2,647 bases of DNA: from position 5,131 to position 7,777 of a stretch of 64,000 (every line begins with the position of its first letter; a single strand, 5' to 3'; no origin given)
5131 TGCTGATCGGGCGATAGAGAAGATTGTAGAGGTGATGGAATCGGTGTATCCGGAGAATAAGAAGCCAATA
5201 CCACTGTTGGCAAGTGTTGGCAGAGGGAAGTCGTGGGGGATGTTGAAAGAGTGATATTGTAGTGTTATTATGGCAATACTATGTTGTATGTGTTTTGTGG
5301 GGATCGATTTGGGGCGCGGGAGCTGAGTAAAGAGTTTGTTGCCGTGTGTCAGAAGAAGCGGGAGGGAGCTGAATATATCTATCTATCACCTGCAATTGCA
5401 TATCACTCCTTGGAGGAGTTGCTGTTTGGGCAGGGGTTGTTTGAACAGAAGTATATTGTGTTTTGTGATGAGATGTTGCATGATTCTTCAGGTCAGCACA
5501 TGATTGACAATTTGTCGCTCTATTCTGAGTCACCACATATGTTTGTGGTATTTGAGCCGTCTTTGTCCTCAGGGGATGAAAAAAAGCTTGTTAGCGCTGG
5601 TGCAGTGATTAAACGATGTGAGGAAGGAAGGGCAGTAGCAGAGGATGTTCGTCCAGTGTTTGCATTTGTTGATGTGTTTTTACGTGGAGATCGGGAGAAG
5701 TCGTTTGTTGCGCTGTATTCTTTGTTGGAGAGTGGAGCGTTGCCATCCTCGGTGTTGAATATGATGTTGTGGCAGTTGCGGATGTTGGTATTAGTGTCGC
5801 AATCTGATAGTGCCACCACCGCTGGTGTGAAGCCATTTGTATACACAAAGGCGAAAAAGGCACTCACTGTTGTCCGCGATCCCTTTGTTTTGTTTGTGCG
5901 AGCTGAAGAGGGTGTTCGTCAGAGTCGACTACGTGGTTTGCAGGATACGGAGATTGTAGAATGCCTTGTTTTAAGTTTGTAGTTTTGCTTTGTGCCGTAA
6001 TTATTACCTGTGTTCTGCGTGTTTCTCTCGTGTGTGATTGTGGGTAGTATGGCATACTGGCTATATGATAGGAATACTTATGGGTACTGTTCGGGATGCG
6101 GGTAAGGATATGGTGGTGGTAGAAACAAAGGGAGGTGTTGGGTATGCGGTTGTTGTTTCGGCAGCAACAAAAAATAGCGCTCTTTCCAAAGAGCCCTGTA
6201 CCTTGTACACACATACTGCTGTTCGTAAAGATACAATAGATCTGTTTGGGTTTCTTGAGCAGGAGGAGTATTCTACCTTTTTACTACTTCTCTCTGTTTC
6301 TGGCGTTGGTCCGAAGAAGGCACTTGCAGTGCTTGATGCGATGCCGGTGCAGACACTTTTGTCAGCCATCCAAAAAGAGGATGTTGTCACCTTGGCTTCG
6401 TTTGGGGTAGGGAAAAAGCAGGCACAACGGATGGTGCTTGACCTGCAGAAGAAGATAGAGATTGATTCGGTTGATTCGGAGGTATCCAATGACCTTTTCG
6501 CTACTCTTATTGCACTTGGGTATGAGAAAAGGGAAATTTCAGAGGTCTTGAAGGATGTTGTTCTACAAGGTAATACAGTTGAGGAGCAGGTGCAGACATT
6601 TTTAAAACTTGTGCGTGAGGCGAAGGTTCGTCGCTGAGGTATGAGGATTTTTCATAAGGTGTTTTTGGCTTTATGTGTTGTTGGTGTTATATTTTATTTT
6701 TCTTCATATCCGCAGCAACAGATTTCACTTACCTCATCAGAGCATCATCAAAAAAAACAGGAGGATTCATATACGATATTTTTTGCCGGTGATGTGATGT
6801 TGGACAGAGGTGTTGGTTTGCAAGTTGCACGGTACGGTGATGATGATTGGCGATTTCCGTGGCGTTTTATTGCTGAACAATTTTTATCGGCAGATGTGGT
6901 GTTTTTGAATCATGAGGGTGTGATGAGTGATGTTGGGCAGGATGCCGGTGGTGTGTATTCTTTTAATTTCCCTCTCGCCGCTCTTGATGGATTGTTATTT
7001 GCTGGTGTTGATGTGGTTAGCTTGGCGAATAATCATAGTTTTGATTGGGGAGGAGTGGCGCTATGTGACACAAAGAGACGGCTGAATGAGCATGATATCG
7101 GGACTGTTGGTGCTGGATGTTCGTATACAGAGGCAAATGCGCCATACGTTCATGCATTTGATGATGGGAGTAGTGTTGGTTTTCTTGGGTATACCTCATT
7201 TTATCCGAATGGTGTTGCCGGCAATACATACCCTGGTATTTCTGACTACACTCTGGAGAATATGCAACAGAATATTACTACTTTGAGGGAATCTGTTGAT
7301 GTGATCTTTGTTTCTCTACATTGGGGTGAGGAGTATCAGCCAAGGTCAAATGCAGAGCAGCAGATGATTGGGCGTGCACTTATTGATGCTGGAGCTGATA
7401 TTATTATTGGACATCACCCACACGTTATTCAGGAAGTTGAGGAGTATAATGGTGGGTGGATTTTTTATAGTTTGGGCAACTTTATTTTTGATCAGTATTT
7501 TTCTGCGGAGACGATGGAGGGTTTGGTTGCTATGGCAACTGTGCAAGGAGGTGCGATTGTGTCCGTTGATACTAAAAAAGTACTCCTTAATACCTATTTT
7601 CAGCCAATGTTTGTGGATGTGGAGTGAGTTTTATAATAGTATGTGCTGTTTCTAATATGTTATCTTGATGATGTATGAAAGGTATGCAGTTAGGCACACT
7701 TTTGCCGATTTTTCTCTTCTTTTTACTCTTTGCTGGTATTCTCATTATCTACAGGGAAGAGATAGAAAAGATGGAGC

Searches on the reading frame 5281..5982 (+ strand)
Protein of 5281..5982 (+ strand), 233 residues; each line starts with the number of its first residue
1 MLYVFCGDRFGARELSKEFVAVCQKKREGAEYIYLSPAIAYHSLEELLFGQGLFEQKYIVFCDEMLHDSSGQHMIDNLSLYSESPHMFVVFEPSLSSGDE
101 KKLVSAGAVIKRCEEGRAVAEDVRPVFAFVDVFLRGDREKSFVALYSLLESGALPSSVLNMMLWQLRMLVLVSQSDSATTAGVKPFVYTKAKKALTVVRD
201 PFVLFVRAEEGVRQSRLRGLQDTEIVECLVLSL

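Call 90: search_protein_families(library=pfam, proteins=[window:5281-5982:+], max_evalue=0.001)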
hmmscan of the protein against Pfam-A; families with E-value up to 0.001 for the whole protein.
window:5281-5982:+ (233 aa): 1 family
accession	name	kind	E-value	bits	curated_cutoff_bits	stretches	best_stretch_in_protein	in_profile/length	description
PF21694.2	DNA_pol3_delta_C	-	0.00017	22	27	1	126-190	4-76/121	DNA polymerase III delta subunit, C-terminal domain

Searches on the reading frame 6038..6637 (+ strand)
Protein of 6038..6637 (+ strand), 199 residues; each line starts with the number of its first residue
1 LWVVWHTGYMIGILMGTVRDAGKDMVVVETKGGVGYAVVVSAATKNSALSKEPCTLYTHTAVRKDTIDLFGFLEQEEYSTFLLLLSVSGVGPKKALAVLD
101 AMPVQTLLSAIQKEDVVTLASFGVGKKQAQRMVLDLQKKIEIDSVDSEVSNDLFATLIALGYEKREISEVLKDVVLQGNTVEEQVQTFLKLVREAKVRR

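Call 90: search_protein_families(library=pfam, proteins=[window:6038-6637:+], max_evalue=0.001)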
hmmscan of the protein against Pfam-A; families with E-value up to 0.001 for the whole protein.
window:6038-6637:+ (199 aa): 3 families
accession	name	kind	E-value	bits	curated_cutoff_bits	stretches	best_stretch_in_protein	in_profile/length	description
PF01330.27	RuvA_N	-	4.6e-14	52.7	23.6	1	10-71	1-61/61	RuvA N terminal domain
PF14520.12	HHH_5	-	3.6e-13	50.2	27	1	81-138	1-57/57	Helix-hairpin-helix domain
PF07499.19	RuvA_C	-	1.2e-06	29.4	24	1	149-183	2-37/47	RuvA, C-terminal domain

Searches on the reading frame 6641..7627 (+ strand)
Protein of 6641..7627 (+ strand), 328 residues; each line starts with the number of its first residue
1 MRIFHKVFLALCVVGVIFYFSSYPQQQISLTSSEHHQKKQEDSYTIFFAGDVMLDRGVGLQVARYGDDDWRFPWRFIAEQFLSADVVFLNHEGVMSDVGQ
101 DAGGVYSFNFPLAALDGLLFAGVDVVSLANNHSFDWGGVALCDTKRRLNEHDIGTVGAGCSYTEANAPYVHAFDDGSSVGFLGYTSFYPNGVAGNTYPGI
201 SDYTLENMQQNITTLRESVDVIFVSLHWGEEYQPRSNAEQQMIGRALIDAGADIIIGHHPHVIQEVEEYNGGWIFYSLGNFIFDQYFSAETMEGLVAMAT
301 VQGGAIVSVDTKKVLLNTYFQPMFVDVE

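Call 90: search_protein_families(library=pfam, proteins=[window:6641-7627:+], max_evalue=0.001)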
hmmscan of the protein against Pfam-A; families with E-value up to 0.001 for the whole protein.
window:6641-7627:+ (328 aa): 1 family
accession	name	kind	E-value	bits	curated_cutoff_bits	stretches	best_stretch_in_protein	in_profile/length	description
PF09587.15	PGA_cap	-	8.3e-67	225.8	27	1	45-285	1-255/255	Bacterial capsule synthesis protein PGA_cap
